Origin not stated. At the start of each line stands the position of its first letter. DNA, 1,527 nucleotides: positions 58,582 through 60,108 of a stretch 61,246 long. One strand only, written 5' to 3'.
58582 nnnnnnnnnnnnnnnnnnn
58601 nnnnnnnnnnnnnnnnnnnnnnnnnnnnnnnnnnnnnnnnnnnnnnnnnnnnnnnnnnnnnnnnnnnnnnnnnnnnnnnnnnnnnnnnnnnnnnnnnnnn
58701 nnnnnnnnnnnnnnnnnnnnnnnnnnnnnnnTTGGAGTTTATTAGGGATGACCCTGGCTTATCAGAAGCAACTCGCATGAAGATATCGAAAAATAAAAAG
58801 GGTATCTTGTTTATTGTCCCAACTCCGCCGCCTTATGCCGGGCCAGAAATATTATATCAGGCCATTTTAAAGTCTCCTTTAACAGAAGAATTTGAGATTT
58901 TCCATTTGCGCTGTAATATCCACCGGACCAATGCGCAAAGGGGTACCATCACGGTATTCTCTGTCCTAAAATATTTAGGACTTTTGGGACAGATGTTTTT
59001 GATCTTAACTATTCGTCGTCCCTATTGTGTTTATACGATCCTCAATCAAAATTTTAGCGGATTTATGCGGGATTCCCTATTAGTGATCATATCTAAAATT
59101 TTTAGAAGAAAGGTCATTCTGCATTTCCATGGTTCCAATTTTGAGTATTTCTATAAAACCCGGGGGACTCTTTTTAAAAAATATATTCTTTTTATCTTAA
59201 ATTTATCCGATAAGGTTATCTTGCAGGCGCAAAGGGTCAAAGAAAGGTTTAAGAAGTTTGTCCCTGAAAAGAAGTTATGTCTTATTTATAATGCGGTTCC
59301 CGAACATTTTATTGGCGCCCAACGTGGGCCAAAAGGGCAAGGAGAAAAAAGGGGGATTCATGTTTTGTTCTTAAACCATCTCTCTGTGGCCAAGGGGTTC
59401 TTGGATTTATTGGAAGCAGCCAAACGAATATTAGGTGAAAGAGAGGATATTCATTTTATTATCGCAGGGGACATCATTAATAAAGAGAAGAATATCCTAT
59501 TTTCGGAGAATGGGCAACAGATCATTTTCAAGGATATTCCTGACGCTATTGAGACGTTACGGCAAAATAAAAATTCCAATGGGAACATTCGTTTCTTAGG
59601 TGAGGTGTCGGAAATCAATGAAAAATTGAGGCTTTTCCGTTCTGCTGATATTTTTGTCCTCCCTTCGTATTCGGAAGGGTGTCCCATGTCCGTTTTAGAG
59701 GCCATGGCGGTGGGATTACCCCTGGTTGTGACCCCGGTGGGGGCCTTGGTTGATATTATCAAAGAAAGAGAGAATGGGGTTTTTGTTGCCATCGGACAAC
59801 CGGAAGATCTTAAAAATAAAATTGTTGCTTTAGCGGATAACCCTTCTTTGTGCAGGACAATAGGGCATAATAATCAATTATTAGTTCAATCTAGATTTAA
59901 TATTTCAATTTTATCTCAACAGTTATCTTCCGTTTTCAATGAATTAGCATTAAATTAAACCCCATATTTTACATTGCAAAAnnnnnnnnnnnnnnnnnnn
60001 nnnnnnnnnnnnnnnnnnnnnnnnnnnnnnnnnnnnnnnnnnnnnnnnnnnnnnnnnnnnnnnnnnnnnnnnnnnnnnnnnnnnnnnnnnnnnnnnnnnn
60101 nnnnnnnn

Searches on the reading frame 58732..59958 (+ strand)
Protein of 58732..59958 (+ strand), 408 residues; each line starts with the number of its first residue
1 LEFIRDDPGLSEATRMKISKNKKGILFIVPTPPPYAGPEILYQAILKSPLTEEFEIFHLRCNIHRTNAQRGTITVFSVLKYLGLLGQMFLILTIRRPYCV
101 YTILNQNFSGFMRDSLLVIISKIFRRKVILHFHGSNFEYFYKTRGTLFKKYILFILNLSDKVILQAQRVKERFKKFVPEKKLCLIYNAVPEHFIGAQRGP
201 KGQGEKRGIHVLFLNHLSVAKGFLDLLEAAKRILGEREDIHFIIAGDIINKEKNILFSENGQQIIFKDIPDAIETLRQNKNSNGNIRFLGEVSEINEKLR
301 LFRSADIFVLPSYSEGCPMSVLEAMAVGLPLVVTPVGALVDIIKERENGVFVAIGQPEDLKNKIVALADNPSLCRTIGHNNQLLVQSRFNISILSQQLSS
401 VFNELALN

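Call 16: search_protein_families(library=pfam, proteins=[window:58732-59958:+], max_evalue=0.001)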
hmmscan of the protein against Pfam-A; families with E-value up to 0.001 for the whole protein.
window:58732-59958:+ (408 aa): 5 families
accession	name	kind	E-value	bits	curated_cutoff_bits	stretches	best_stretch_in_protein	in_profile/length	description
PF00534.26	Glycos_transf_1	-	7.2e-31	107.5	26.4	1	209-381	16-169/172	Glycosyl transferases group 1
PF13692.12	Glyco_trans_1_4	-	3.4e-28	99.1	27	1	210-370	3-142/142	Glycosyl transferases group 1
PF13439.12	Glyco_transf_4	-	3.1e-05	24.5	28.5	1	124-190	95-167/170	Glycosyltransferase Family 4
PF13524.12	Glyco_trans_1_2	-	3.1e-05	24.4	25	1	238-391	13-135/144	Glycosyl transferase-like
PF20706.3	GT4-conflict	-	0.00028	20.4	26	1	300-344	277-321/385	Family 4 Glycosyltransferase in conflict systems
